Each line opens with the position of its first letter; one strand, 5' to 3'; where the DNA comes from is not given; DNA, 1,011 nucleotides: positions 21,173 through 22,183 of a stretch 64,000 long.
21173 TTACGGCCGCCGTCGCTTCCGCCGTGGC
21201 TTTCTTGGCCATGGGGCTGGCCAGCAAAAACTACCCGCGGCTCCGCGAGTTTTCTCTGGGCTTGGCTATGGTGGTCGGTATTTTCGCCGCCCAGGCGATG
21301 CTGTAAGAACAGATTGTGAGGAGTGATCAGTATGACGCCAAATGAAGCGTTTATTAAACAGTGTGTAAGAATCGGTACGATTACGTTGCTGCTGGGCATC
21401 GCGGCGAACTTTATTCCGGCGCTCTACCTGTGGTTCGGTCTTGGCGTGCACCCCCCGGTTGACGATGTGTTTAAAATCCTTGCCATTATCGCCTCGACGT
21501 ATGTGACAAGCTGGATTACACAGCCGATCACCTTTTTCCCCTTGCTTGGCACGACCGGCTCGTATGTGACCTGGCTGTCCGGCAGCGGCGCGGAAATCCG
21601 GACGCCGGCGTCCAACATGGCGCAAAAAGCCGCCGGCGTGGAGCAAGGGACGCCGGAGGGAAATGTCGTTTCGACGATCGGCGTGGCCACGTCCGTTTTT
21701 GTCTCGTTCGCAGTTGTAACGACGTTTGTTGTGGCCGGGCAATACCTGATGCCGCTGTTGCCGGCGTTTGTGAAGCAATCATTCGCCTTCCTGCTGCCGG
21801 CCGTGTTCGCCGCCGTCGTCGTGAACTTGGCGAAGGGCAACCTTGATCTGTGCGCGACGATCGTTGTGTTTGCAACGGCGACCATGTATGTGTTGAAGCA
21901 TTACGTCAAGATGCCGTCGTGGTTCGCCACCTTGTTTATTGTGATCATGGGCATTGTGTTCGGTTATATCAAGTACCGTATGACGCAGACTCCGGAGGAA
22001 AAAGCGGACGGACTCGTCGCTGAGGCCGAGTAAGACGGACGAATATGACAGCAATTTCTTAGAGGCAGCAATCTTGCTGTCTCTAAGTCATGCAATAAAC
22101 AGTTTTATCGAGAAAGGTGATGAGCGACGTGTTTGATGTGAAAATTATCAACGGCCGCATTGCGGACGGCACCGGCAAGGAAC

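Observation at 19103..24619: Divergent regulator / two unclassified membrane proteins / D-aminoacylase, with a convergent class-A-like serine hydrolase: a putative N-acyl-D-amino-acid or D-peptide salvage locus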

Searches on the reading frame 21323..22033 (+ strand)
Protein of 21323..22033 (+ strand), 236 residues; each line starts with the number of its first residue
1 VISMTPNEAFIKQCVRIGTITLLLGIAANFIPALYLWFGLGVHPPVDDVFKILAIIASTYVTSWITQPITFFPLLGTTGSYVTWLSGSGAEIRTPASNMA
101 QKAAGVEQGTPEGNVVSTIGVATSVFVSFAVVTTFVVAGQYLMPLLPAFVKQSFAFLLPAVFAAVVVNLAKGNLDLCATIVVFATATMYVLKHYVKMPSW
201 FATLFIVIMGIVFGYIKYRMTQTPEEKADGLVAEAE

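Call 3: search_protein_families(library=pfam, proteins=[window:21323-22033:+], max_evalue=0.01)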
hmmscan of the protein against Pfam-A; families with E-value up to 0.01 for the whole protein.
window:21323-22033:+ (236 aa): 0 families

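Call 4: search_protein_families(library=ncbifam, proteins=[window:21323-22033:+], max_evalue=0.01)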
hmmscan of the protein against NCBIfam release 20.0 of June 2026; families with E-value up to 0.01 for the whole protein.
window:21323-22033:+ (236 aa): 0 families

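Call 9: find_homologous_proteins(query=window:21332-22033:+)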
Query window:21332-22033:+ (233 aa): 53 proteins with E <= 0.001 among 1223 candidates.
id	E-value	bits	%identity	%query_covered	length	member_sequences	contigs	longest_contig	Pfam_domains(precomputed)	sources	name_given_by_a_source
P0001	1.8e-145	501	100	100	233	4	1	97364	-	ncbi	-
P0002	5.6e-112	391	79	97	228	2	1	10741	-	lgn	-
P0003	2.8e-111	389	74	100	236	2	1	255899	-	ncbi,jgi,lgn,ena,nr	ncbi:MAG: putative rane protein precursor [Firmicutes bacterium]|nr:putative rane protein precursor 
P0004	1.4e-109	383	76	97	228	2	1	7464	-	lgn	-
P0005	2.1e-109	383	75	98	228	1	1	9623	-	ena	-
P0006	1.4e-108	380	77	95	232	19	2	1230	-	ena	-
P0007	3.4e-103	363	72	97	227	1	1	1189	-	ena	-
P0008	5.8e-67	244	49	98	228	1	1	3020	-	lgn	-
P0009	4.5e-53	199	46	91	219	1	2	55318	-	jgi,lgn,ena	-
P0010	1.3e-52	197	48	91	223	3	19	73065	-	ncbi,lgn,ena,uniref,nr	ncbi:membrane protein [Megasphaera cerevisiae DSM 20462]|uniref:Membrane protein n=1 Tax=Megasphaera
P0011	1.5e-52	197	44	94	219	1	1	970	-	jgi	jgi:hypothetical protein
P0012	3.3e-52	196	44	94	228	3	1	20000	-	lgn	-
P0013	7.0e-52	195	46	93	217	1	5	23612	-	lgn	-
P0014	1.8e-51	193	44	93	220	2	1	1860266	-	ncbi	ncbi:MAG: hypothetical protein AB9917_01555 [Negativicutes bacterium]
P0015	3.2e-51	193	46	93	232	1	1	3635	-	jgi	jgi:hypothetical protein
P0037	2.8e-46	176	42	94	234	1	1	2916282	-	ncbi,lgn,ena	-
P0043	7.1e-28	116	34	88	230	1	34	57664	-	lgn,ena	-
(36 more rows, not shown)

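Call 13: find_encoding_contigs(protein=P0010, flank=8000, max_places=3)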
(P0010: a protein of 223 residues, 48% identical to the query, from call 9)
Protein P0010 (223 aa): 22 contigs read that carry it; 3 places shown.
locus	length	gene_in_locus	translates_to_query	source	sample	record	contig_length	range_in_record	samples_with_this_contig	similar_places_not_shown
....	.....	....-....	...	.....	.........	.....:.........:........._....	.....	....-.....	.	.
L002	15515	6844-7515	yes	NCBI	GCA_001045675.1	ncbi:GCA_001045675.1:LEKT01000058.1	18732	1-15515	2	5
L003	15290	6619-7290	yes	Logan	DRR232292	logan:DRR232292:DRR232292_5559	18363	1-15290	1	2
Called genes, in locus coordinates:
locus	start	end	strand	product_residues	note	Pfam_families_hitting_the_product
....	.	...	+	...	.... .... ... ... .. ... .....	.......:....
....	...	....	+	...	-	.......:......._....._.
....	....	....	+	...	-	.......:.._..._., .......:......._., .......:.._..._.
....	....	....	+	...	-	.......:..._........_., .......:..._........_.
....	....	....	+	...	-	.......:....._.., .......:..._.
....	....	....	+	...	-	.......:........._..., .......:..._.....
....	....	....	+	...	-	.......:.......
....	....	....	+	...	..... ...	-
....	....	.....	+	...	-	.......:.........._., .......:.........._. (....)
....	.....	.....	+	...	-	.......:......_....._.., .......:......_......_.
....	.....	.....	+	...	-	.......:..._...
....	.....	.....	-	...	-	-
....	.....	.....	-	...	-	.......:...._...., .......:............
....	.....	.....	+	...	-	-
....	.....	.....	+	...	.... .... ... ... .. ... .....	-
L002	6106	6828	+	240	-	PF16481:DUF5058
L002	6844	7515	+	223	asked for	-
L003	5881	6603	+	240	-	PF16481:DUF5058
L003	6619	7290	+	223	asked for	-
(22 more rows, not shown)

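Call 14: find_encoding_contigs(protein=P0043, flank=8000, max_places=2)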
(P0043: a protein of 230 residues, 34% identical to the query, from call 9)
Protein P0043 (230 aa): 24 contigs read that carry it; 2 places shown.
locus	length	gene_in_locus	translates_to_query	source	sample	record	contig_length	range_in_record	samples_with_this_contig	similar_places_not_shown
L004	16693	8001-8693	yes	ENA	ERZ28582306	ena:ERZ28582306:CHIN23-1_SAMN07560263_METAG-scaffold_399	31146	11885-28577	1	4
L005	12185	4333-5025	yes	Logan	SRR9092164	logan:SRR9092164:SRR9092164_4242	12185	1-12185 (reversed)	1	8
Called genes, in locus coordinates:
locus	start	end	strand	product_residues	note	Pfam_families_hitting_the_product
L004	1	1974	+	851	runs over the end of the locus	PF05569:Peptidase_M56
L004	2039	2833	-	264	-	PF14344:DUF4397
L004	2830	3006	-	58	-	PF20564:DUF6774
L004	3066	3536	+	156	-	PF06541:ABC_trans_CmpB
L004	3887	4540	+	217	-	PF00027:cNMP_binding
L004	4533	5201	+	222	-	PF00027:cNMP_binding, PF13545:HTH_Crp_2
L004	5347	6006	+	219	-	-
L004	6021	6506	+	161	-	PF07670:Gate (weak)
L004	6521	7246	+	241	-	PF14196:ATC_hydrolase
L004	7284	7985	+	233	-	PF16481:DUF5058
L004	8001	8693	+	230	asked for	-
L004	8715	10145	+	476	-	PF01546:Peptidase_M20, PF07687:M20_dimer (weak)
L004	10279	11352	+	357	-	-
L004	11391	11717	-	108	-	PF05437:AzlD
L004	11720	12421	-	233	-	PF03591:AzlC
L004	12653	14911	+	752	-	PF00990:GGDEF, PF00563:EAL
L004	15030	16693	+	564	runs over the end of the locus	PF00749:tRNA-synt_1c, PF03950:tRNA-synt_1c_C, PF20974:tRNA-synt_1c_C2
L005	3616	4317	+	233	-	PF16481:DUF5058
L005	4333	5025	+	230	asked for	-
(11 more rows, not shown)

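Call 15: find_encoding_contigs(protein=P0037, flank=8000, max_places=2)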
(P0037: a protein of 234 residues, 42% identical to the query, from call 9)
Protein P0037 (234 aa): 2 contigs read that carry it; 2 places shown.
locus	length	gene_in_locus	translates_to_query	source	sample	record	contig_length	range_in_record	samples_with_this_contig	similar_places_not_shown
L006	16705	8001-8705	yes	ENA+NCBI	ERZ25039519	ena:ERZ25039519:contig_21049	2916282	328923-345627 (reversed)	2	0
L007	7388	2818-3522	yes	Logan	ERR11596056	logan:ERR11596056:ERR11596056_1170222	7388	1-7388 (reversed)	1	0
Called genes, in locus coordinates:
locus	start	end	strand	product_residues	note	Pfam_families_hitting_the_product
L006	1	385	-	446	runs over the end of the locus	PF09861:Lar_N, PF21113:LarA_C (weak)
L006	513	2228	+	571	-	PF04851:ResIII, PF00270:DEAD, PF00271:Helicase_C, PF22590:Cas3-like_C_2 (weak), PF19306:WHD_Lhr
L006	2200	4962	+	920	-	PF08494:DEAD_assoc, PF23235:WHD_3rd_Lhr, PF23234:WHD_4th_Lhr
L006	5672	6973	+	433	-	PF00202:Aminotran_3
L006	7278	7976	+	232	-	PF16481:DUF5058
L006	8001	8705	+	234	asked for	-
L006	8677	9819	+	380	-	PF01546:Peptidase_M20, PF07687:M20_dimer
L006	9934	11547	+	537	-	PF01425:Amidase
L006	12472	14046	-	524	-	PF00488:MutS_V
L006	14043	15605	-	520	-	PF00488:MutS_V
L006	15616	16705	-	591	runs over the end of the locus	PF00350:Dynamin_N, PF01926:MMR_HSR1 (weak)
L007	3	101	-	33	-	?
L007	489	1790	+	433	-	PF00202:Aminotran_3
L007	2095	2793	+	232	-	PF16481:DUF5058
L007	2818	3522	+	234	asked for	-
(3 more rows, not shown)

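Call 16: find_encoding_contigs(protein=P0014, flank=8000, max_places=2)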
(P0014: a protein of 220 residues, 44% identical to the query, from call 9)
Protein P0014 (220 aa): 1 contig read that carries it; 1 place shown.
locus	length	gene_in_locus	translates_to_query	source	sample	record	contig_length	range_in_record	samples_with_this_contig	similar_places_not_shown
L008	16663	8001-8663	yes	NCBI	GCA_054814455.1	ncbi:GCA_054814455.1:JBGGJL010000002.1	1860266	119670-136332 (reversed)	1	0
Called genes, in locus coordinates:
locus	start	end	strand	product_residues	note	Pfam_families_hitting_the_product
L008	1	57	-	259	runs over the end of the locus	PF00970:FAD_binding_6 (weak), PF10418:DHODB_Fe-S_bind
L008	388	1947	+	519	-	PF00497:SBP_bac_3, PF10613:Lig_chan-Glu_bd (weak), PF00528:BPD_transp_1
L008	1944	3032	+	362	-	PF00005:ABC_tran, PF02463:SMC_N (weak), PF13304:AAA_21 (faint)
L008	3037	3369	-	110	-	PF27846:tSAM_targ_Cxxx_rpt (weak)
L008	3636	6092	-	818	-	PF13188:PAS_8, PF00989:PAS, PF13188:PAS_8, PF13426:PAS_9, PF00989:PAS, PF13426:PAS_9, PF00990:GGDEF, PF00563:EAL, +6 more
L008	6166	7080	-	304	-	PF00126:HTH_1, PF03466:LysR_substrate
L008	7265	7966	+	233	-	PF16481:DUF5058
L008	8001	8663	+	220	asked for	-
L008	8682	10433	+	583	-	PF02129:Peptidase_S15, PF00326:Peptidase_S9 (weak), PF08530:PepX_C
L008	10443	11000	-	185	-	PF08269:dCache_2, PF17200:sCache_2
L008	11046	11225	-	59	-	-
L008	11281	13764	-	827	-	PF02743:dCache_1, PF22588:dCache_1_like, PF00989:PAS, PF08448:PAS_4 (weak), PF08447:PAS_3, PF13426:PAS_9, PF13185:GAF_2, PF00990:GGDEF, +1 more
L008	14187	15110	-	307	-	PF00288:GHMP_kinases_N, PF08544:GHMP_kinases_C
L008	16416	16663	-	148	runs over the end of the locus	PF01842:ACT (weak)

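Call 20: predict_structure(alignment_id=A1)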
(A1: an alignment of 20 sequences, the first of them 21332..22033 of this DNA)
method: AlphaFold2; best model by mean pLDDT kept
length: 233 residues; sequences in the alignment: 20
mean_pLDDT: 64.5   pTM: 0.41
mean pLDDT of the five models: 64.5, 57.9, 57.2, 55.4, 51.3
residues with pLDDT >= 90: 0; 70-90: 85; 50-70: 116; < 50: 32
segments of 3 or more residues with pLDDT < 50: 61-87
pLDDT, mean of each block of 10 residues (from residue 1): 64 60 65 73 64 55 39 36 45 62 68 59 60 68 72 61 68 84 86 78 78 80 63 48
secondary structure, 60 per line:
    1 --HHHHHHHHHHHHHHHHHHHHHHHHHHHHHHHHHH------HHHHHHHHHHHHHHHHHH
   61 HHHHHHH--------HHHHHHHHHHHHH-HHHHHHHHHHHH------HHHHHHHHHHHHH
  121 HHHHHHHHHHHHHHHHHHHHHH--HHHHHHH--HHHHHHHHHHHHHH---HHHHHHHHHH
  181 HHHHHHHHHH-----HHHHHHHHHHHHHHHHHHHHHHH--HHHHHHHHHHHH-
elements in order: H3-36 H43-67 H76-88 H90-101 H108-142 H145-151 H154-167 H171-190 H196-218 H221-232

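Call 21: search_protein_representatives(alignment_id=A1)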
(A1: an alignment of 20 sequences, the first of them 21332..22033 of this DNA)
Query: 20 sequences, 223 profile positions. Proteins with E-value up to 0.001 (for the whole library): 862; up to 1e-10: 564; up to 1e-30: 137. The best 150 are listed.
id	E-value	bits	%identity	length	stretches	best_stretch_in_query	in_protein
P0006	3.5e-91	321.3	-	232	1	3-220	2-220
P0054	1.5e-81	289.8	-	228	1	3-221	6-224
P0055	2.9e-69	249.6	-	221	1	4-220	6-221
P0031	3.8e-65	236.2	-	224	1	5-220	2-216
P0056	2.7e-64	233.4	-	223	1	7-220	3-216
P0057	1.3e-62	227.8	-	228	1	3-218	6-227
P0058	2.2e-62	227.1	-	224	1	7-221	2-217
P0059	9.8e-60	218.4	-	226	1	6-219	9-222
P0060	2.4e-59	217.2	-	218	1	7-222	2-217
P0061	4.3e-59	216.4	-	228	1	5-165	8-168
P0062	4.4e-58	213.0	-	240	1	5-216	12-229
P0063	7.4e-57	209.0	-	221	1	7-221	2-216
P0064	7.5e-57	209.0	-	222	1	7-221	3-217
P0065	1.1e-56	208.5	-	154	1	7-157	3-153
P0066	3.9e-56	206.7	-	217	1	6-217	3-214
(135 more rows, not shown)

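Call 26: find_related_loci(query=A1, collection=genome_contigs, flank=10000)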
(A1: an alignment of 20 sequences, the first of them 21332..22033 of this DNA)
Query A1 (233 aa) in genome_contigs; peptide patterns used: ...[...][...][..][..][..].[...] (x = any residue, [..] = any of these).
87 stretches matched a pattern; 16 encode a relative of the query (tblastn E <= 1e-3); 16 distinct loci.
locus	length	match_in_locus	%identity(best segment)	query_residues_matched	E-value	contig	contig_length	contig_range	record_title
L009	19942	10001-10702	74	1-233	3e-118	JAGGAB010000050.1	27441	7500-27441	MAG: Bacillota bacterium isolate CTSoil_079 scaffold_489, whole genome shotgun sequence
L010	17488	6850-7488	48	4-215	5e-59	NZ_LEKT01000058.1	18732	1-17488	Megasphaera cerevisiae DSM 20462 scaffold_57, whole genome shotgun sequence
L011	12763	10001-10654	43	6-224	3e-57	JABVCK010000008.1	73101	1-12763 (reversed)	MAG: Bacillota bacterium isolate Ch29 Scaffold15, whole genome shotgun sequence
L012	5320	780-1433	41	4-222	6e-56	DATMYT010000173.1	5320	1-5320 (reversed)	MAG TPA_asm: Negativicutes bacterium isolate SMAG_U13155 k141_42617, whole genome shotgun sequence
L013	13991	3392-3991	47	9-209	2e-55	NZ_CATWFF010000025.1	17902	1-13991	MAG: uncultured Megasphaera sp. isolate ERR10960842_bin.1_MetaWRAP_v1.3_MAG ERZ18534435.648, whole genome shotgun sequen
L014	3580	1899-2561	43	6-224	9e-54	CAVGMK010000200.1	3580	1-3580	Oscillospiraceae bacterium isolate SRR8978449_cleanbin_000002 genome assembly, contig: Spades_SRR8978449_contig_2073, wh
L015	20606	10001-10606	44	7-209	1e-52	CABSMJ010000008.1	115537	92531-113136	MAG TPA_asm: uncultured Oscillospiraceae bacterium isolate MGYG-HGUT-02727 genome assembly, contig: GUT_GENOME159708_8,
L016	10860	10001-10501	49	6-172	2e-49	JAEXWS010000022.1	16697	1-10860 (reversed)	MAG: Bacillota bacterium isolate OH_HDB_120 k127_350415, whole genome shotgun sequence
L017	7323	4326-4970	41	9-224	4e-49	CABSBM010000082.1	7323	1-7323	MAG TPA_asm: uncultured Oscillibacter sp. isolate MGYG-HGUT-02114 genome assembly, contig: GUT_GENOME129025_82, whole ge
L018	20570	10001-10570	46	7-197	3e-49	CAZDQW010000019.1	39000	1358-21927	MAG TPA_asm: uncultured Megasphaera sp. isolate SRP141132_co6_85 genome assembly, contig: NODE_604_length_39000_cov_7.33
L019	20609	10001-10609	43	6-209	3e-49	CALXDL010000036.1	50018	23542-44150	MAG: uncultured Oscillospiraceae bacterium isolate E14__bin99 genome assembly, contig: E14__k127_3576789, whole genome s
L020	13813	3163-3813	40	9-226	2e-48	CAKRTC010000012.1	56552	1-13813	MAG: uncultured Lachnospiraceae bacterium isolate REFINED_METABAT215_TOP10_CONTIGS_1500_ASSEMBLY_K77_MERGED__Hadza_PheCh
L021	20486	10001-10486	37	4-165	1e-30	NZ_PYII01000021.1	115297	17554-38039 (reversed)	Enterocloster lavalensis strain KCTC 15153 scaffold_20, whole genome shotgun sequence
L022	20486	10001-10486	37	4-165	2e-30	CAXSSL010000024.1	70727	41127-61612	Clostridiales bacterium VE202-15 isolate CC00199 genome assembly, contig: CC00199_24_NODE_24_length_70727_cov_172.858004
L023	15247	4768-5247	37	4-163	1e-29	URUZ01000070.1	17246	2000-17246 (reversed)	uncultured Clostridium sp. isolate UMGS1373 genome assembly, contig: NODE_726_length_17246_cov_4.340963, whole genome sh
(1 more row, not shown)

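Call 37: predict_structure(alignment_id=A2)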
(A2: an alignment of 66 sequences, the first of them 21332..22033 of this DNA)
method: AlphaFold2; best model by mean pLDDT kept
length: 233 residues; sequences in the alignment: 66
mean_pLDDT: 92.3   pTM: 0.77
mean pLDDT of the five models: 92.3, 92.2, 91.7, 91.3, 89.8
residues with pLDDT >= 90: 181; 70-90: 49; 50-70: 3; < 50: 0
segments of 3 or more residues with pLDDT < 50: none
pLDDT, mean of each block of 10 residues (from residue 1): 92 97 95 96 93 88 90 94 90 94 95 96 96 97 97 92 88 95 94 89 91 93 80 64
secondary structure, 60 per line:
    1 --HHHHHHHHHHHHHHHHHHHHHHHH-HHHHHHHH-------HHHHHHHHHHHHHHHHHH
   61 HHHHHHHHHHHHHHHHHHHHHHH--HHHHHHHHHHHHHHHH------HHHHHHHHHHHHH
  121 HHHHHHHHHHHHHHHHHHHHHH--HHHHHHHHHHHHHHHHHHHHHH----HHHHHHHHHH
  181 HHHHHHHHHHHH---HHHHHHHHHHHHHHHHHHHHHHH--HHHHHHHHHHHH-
elements in order: H3-26 H28-35 H43-83 H86-101 H108-142 H145-166 H171-192 H196-218 H221-232

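Call 44: fold_search(model_id=the predicted structure, library=pdb)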
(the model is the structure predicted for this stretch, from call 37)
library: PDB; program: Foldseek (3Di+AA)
matches with E <= 10: 34; with E <= 0.001: 0
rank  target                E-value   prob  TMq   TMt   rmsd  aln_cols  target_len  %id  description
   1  6jkd                  2.2e+00  0.06  0.17  0.10  20.9       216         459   16  Crystal structure of tetrameric PepTSo2 in I4 space group (released 2019-05-15)
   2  5zle                  2.5e+00  0.06  0.16  0.16  23.8       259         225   13  Human duodenal cytochrome b (Dcytb) in substrate free form (released 2018-10-31)
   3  4nta                  4.1e+00  0.06  0.16  0.22  18.8       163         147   13  Mus Musculus LTC4 synthase in apo form (released 2015-01-14)
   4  4onr                  5.1e+00  0.11  0.22  0.31  12.7       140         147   11  Crystal structure of Borrelia burgdorferi decorin-binding protein DbpA (released 2014-07-09)
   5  4eeb_B                5.1e+00  0.06  0.18  0.14  24.9       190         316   15  CorA coiled-coil mutant under Mg2+ absence (released 2012-11-14)
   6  3s1i_A                5.6e+00  0.04  0.13  0.19  13.9       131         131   15  Crystal structure of oxygen-bound hell's gate globin I (released 2011-09-21)
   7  9vub_C                5.6e+00  0.04  0.14  0.10  26.5       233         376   15  channel C complex with 3 (released 2026-03-11)
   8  5jeq                  5.6e+00  0.02  0.14  0.14  30.6       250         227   11  Fragment of nitrate/nitrite sensor histidine kinase NarQ (R50K) in symmetric apo state (released 2017-05-31)
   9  6qjv                  6.2e+00  0.07  0.19  0.17  13.1       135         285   13  R2-like ligand-binding oxidase E69D mutant with aerobically reconstituted Mn/Fe cofactor (released 2020-02-12)
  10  3g67_A                6.5e+00  0.04  0.15  0.16  37.2       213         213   11  Crystal Structure of a Soluble Chemoreceptor from Thermotoga maritima (released 2009-07-28)
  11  9grz                  6.5e+00  0.03  0.17  0.15  21.7       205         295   16  Cryo-EM structure of human SLC35B1 with AMP-PNP (released 2025-05-21)
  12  7k8b                  6.5e+00  0.03  0.15  0.07  20.9       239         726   12  CryoEM structure of a trehalose monomycolate transporter in lipid nanodiscs (released 2021-09-22)
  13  8fbi                  7.6e+00  0.06  0.15  0.14  19.4       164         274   12  Improving the secretion of designed protein assemblies through negative design of cryptic transmembrane domains (released 2023-03-22)
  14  3b29                  7.6e+00  0.04  0.17  0.23  19.2       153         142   14  Human leukotriene C4 synthase in complex with dodecyl-beta-D-selenomaltoside (released 2011-12-14)
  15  6nc7_B                7.6e+00  0.04  0.16  0.09  16.9       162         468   15  Lipid II flippase MurJ, inward open conformation (released 2019-04-17)
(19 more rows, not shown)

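Call 48: find_encoding_contigs(protein=P0001, flank=10000, max_places=2)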
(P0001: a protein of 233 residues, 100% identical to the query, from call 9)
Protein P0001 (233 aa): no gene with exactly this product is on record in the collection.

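Call 49: list_cluster_members(proteins=[P0001, P0003, P0201])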
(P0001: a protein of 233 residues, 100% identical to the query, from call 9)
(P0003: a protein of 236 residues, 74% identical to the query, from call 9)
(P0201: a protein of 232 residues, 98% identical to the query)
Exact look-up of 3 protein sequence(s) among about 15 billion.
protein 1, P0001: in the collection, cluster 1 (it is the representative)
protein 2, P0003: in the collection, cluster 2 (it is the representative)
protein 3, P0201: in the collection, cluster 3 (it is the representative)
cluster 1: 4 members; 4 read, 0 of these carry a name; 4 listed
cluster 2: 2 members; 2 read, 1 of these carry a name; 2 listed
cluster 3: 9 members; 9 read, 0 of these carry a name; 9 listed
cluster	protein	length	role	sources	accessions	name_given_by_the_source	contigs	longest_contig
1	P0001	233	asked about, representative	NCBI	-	-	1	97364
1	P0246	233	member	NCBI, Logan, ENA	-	-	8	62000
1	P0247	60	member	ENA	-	-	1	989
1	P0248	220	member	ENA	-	-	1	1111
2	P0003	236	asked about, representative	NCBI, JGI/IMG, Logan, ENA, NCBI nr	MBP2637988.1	MAG: putative rane protein precursor [Firmicutes bacterium] | putative rane protein precursor [Bacillota bacterium]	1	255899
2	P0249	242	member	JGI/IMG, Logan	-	-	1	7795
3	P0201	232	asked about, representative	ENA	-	-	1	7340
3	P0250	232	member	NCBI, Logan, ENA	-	-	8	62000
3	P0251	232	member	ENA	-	-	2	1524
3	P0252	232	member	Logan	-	-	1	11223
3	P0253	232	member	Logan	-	-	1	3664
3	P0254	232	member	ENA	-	-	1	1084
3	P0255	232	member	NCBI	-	-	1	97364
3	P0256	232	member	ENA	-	-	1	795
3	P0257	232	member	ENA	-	-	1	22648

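Call 58: search_solved_structures(query=A2, max_evalue=10)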
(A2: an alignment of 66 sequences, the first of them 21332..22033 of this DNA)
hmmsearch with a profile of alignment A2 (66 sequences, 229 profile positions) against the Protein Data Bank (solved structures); distinct sequences matched with E-value up to 10: 1.
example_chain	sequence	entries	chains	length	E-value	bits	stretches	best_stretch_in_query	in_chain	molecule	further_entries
8vvn_C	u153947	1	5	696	6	9.6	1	49-131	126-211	MotA/TolQ/ExbB proton channel domain-containing protein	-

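Call 60: search_protein_families(library=pfam, alignment_id=A2, max_evalue=10)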
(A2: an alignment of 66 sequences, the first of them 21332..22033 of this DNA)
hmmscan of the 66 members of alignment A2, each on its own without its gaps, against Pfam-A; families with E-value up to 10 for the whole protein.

A. member 1, window:21332-22033:+ (233 aa): 1 family
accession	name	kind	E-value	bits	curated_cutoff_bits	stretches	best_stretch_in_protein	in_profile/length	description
PF08018.16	Antimicrobial_1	-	0.43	11.2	21.2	1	19-32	4-17/24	Frog antimicrobial peptide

B. families by the number of members that match (of 66 scanned): 56 families (the first 25 are shown)
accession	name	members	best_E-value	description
PF20712.2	CyanoTRADDas_TM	3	0.31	Cyanobacterial TRADD-N associated 2-Transmembrane domain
PF11833.13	CPP1-like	2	0.36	Protein CHAPERONE-LIKE PROTEIN OF POR1-like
PF21954.1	TUNAR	2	0.5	TUNAR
PF02163.28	Peptidase_M50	2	5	Peptidase family M50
PF05745.16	CRPA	2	6.5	Chlamydia 15 kDa cysteine-rich outer membrane protein (CRPA)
PF09605.15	Trep_Strep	1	0.0024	Hypothetical bacterial integral membrane protein (Trep_Strep)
PF12963.12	DUF3852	1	0.0083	Protein of unknown function (DUF3852)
PF12233.13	p12I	1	0.015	Human adult T cell leukemia/lymphoma virus protein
PF17158.10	MASE4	1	0.016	Membrane-associated sensor, integral membrane domain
PF10319.15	7TM_GPCR_Srj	1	0.022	Serpentine type 7TM GPCR chemoreceptor Srj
PF16594.10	ATP-synt_Z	1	0.023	Putative AtpZ or ATP-synthase-associated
PF11982.13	DUF3483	1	0.026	Domain of unknown function (DUF3483)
PF11587.13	Prion_bPrPp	1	0.039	Major prion protein bPrPp - N terminal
PF19632.4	DUF6136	1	0.041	Family of unknown function (DUF6136)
PF03988.17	DUF347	1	0.044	Repeat of Unknown Function (DUF347)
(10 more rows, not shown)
